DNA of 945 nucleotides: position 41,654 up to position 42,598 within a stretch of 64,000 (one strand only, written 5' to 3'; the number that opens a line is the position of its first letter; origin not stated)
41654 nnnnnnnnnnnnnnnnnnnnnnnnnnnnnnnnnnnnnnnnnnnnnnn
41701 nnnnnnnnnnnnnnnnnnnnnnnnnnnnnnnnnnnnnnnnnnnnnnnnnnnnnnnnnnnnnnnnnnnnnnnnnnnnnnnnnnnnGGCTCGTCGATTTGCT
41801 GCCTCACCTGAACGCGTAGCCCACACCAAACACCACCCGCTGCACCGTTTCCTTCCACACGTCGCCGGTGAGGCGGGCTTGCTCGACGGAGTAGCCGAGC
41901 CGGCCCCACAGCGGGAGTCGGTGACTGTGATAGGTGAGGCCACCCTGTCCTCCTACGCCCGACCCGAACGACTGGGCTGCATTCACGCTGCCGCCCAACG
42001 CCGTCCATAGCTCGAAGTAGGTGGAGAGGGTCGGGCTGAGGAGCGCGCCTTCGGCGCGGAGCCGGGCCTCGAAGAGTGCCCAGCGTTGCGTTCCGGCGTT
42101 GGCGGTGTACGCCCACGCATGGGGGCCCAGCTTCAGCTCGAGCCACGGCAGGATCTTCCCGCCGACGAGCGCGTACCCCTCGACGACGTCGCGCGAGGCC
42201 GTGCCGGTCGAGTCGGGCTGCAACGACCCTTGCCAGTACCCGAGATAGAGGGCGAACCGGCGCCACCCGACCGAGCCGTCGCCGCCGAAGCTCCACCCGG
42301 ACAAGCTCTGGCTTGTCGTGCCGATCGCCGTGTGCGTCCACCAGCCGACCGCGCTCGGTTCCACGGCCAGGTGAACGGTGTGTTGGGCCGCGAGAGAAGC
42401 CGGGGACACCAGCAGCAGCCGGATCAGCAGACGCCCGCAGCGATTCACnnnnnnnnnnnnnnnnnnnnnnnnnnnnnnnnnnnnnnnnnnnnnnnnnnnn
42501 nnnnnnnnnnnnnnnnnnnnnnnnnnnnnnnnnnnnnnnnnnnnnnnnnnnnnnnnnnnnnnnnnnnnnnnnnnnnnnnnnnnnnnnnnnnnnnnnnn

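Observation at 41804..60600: Candidate uncharacterised cell-surface module: giant Ig-repeat lipoprotein plus kinase-fold/PEGA protein plus TPR/TM protein plus small OM beta-barrel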

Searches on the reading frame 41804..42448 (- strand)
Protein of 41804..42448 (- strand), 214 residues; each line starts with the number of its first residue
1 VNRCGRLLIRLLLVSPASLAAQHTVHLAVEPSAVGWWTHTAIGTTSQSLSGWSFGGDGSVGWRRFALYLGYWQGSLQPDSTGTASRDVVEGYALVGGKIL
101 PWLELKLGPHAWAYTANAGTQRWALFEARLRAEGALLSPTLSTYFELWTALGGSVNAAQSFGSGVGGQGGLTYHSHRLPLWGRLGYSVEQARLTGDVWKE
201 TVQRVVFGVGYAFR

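Call 7: search_protein_families(library=pfam, proteins=[window:41804-42448:-], max_evalue=0.1)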
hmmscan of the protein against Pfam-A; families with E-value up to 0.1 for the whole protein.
window:41804-42448:- (214 aa): 0 families

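Call 8: search_protein_families(library=ncbifam, proteins=[window:41804-42448:-], max_evalue=0.1)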
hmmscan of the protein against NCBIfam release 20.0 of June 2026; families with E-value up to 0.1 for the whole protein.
window:41804-42448:- (214 aa): 0 families

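Call 15: find_homologous_proteins(query=window:41804-42448:-)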
Query window:41804-42448:- (214 aa): 9 proteins with E <= 0.001 among 870 candidates.
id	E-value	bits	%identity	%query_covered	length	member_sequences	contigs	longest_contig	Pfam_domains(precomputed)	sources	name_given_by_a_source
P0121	1.6e-137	475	99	100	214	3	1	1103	-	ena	-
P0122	2.0e-110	386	81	99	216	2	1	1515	-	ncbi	-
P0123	5.6e-108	378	79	100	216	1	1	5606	-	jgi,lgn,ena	-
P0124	1.0e-100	354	75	97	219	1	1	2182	-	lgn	-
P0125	1.6e-96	341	71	100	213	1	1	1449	-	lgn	-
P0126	8.9e-39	152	41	98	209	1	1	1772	-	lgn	-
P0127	8.5e-26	109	36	82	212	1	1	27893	-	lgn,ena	-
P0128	2.0e-24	105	39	79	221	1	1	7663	-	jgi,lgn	jgi:hypothetical protein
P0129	1.4e-23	102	37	78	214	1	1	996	-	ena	-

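Call 17: find_homologous_proteins(query=A2)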
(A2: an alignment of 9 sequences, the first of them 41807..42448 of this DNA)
Query A2 (9 sequences) (214 aa, profile of the alignment): 51 proteins with E <= 0.001 among 8000 candidates.
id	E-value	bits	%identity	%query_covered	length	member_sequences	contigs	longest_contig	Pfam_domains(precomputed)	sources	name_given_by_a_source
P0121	8.1e-103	361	99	100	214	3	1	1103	-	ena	-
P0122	1.2e-100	353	81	99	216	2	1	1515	-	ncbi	-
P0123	4.5e-100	352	79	100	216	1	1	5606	-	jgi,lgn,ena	-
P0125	1.1e-98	347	71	100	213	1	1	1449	-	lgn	-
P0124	1.8e-98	346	75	97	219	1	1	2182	-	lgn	-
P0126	8.9e-83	295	41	98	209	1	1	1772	-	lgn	-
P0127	8.2e-82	292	36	82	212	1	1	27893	-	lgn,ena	-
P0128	9.9e-79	282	39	79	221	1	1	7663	-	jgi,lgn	jgi:hypothetical protein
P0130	1.1e-74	269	37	79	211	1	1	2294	-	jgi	-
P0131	1.5e-74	268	34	97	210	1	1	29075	-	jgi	jgi:hypothetical protein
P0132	5.7e-74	266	38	79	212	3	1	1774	-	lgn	-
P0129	1.3e-72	262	37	78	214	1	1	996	-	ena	-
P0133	1.8e-71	258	35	93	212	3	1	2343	-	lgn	-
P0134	2.8e-70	254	33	99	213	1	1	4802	-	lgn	-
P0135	5.1e-70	253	37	91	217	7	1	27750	-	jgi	-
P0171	2.4e-7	49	26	75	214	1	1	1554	-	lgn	-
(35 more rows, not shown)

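Call 27: predict_structure(alignment_id=A3)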
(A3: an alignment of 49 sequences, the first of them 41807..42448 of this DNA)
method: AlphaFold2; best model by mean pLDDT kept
length: 214 residues; sequences in the alignment: 49
mean_pLDDT: 91.5   pTM: 0.80
mean pLDDT of the five models: 91.5, 91.4, 91.3, 90.5, 89.7
residues with pLDDT >= 90: 164; 70-90: 34; 50-70: 15; < 50: 1
segments of 3 or more residues with pLDDT < 50: none
pLDDT, mean of each block of 10 residues (from residue 1): 71 58 82 97 92 98 95 95 90 97 97 88 96 96 98 92 97 96 98 92 97 90
secondary structure, 60 per line:
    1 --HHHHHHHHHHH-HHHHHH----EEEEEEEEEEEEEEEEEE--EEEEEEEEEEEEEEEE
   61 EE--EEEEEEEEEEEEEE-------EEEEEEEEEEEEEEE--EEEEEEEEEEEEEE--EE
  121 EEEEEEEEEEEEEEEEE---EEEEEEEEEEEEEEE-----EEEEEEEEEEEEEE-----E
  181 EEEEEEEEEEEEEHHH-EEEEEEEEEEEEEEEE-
elements in order: H3-13 H15-20 E25-42 E45-62 E65-78 E86-100 E103-116 E119-137 E141-155 E161-174 E180-193 E198-213
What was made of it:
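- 41804..42448 (-): 214-aa outer-membrane 10-stranded beta-barrel with very short loops and conserved YxQG, RDVVEG and ETV motifs. AF2 pLDDT 91.5 (call 27).
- On Inverse autotransporter (T5e): The separate barrel has 10 strands (call 27).
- On Outer-membrane beta-barrel protein: AF2 model with pLDDT 91.5 and 10 strands (call 27).
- Checked: 214-aa protein: AF2 model at pLDDT 91.5 with 10 antiparallel strands (call 27).
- No translocon-sized pore is encoded (call 27). The barrel has 10 strands, not 12 or 14 (call 27).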

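Call 31: fold_search(model_id=the predicted structure, library=pdb)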
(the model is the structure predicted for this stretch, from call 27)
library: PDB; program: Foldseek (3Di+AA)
matches with E <= 10: 922; with E <= 0.001: 87
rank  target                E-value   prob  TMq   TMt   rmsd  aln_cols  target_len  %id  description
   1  2vdf                  6.0e-07  1.00  0.64  0.61   5.2       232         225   10  Structure of the OpcA adhesion from Neisseria meningitidis determined by crystallization from the cubic mesophase (released 2007-10-23)
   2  2x9k                  1.6e-06  1.00  0.46  0.37  12.0       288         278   10  Structure of a E.coli porin (released 2011-01-26)
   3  1k24                  2.4e-06  1.00  0.52  0.46   7.0       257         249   12  Crystal Structure of the OpcA Outer Membrane Adhesin/Invasin from Neisseria meningitidis (released 2002-03-27)
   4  9nh1_B                2.8e-06  1.00  0.62  0.51   6.5       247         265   10  In situ cryo-EM structure of porin I of the Legionella Dot/Icm T4SS machine (released 2025-09-17)
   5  2wvp                  3.1e-06  1.00  0.35  0.31  13.5       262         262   13  Synthetically modified OmpG (released 2010-07-14)
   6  9fzd_A                6.7e-06  1.00  0.42  0.49  12.2       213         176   14  Structure of OmpA-long in complex with nanobody Nb39 (released 2024-07-17)
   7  9nh1_A                7.9e-06  1.00  0.55  0.47   7.7       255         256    9  In situ cryo-EM structure of porin I of the Legionella Dot/Icm T4SS machine (released 2025-09-17)
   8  2f1c                  8.8e-06  1.00  0.34  0.30  13.4       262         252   12  Crystal structure of the monomeric porin OmpG (released 2006-06-27)
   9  9nh1_C                1.2e-05  1.00  0.62  0.52   7.0       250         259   10  In situ cryo-EM structure of porin I of the Legionella Dot/Icm T4SS machine (released 2025-09-17)
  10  2x56                  1.3e-05  1.00  0.56  0.45   8.6       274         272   12  Yersinia Pestis Plasminogen Activator Pla (Native) (released 2010-07-28)
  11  3wi4                  1.7e-05  1.00  0.39  0.28  17.4       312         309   10  Crystal structure of wild-type PorB from Neisseria meningitidis serogroup B (released 2014-01-01)
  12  2r88_A                1.8e-05  1.00  0.39  0.26  12.2       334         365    8  Crystal structure of the long-chain fatty acid transporter FadL mutant delta S3 kink (released 2008-09-23)
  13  1t1l_A                2.0e-05  1.00  0.40  0.24  12.3       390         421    8  Crystal structure of the long-chain fatty acid transporter FadL (released 2004-06-15)
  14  7pge                  2.0e-05  1.00  0.33  0.35   8.5       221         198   14  copper transporter PcoB (released 2022-07-06)
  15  2x4m_A                2.3e-05  1.00  0.50  0.38   8.5       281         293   11  Yersinia Pestis Plasminogen Activator Pla (released 2010-07-28)
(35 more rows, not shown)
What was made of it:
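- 41804..42448 (-): Foldseek: OpcA, OmpT/Pla (call 31).
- On Outer-membrane beta-barrel protein: Eighty-seven PDB structure matches at E <= 0.001, of which nearly all of the 50 listed are OM barrels (call 31).
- Checked: Foldseek best hits are 10-stranded OM barrels, OpcA and OmpT/Pla (call 31).
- High-confidence 10-stranded barrel (calls 27, 31).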

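Call 56: search_solved_structures(query=A3, max_evalue=10)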
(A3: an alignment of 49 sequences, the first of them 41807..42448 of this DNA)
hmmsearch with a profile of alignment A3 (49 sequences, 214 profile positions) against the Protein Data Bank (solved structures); distinct sequences matched with E-value up to 10: 3.
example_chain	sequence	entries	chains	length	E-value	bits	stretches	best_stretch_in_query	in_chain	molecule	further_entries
5m0t_A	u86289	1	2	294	0.57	12.9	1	49-117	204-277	Alpha-ketoglutarate-dependent non-heme iron oxygenase EasH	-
7wpy_A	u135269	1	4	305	1.5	11.5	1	49-105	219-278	Dioxygenase andA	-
5zm2_A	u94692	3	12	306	1.5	11.5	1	49-105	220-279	Dioxygenase andA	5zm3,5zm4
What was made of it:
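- Tried and rejected: A profile search of the barrel against PDB sequences gave only chance hits with E > 0.5 (call 56).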

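Call 65: search_protein_representatives(alignment_id=A3)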
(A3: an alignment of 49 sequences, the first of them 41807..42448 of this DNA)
Query: 49 sequences, 214 profile positions. Proteins with E-value up to 0.001 (for the whole library): 548; up to 1e-10: 347; up to 1e-30: 179. The best 150 are listed.
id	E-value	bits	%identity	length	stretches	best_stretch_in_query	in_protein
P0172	7.0e-76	270.8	-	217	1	3-214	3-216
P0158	1.8e-72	259.7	-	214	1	1-214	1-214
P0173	6.3e-65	235.0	-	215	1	1-211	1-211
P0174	2.4e-64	233.1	-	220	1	8-213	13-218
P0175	9.3e-64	231.2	-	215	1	8-214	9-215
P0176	2.7e-63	229.7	-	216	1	7-211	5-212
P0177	3.4e-62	226.1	-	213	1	8-213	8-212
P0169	3.5e-62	226.1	-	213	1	1-214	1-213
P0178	1.0e-59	218.0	-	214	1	1-214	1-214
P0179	3.3e-59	216.3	-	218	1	7-213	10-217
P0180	6.2e-59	215.4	-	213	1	1-212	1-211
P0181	1.8e-58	213.9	-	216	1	3-214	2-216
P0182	2.4e-57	210.3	-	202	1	14-214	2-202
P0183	1.8e-56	207.4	-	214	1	5-213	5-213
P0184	2.9e-55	203.4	-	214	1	3-212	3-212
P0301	1.1e-36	142.7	-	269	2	109-211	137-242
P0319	2.3e-34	135.2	-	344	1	29-211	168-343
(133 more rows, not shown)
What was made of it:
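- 41804..42448 (-): 548 clusters in 1.84 billion representatives, and those listed are nearly all stand-alone proteins of 200-225 aa (call 65).
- The barrel family has 548 clusters of uniform stand-alone size (call 65).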

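Call 94: list_cluster_members(proteins=[P0319, P0171, P0301])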
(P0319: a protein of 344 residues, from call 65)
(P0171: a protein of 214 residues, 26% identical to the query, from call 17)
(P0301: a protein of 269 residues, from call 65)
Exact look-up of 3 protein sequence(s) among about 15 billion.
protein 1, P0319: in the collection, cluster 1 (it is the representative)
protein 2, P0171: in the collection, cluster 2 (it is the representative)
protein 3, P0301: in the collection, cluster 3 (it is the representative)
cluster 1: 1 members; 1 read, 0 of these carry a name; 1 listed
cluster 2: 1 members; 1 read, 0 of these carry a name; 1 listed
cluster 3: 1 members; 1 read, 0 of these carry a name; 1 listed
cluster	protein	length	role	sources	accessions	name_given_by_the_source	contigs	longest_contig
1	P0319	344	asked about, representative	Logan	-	-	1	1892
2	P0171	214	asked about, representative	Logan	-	-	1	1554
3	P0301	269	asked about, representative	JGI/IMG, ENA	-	-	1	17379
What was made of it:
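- The TPR-barrel fusion is a singleton on a 1.9-kb contig (call 94).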

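Call 95: find_encoding_contigs(protein=P0319, flank=3000, max_places=2)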
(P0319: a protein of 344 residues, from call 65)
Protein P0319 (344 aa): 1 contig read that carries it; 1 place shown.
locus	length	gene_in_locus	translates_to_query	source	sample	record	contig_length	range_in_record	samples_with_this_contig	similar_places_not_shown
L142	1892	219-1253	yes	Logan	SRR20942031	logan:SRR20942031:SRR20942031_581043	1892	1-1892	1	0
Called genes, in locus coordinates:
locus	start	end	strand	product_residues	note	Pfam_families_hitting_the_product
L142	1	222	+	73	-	?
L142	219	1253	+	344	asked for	-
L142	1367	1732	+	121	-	PF01402:RHH_1 (weak)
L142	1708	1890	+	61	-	?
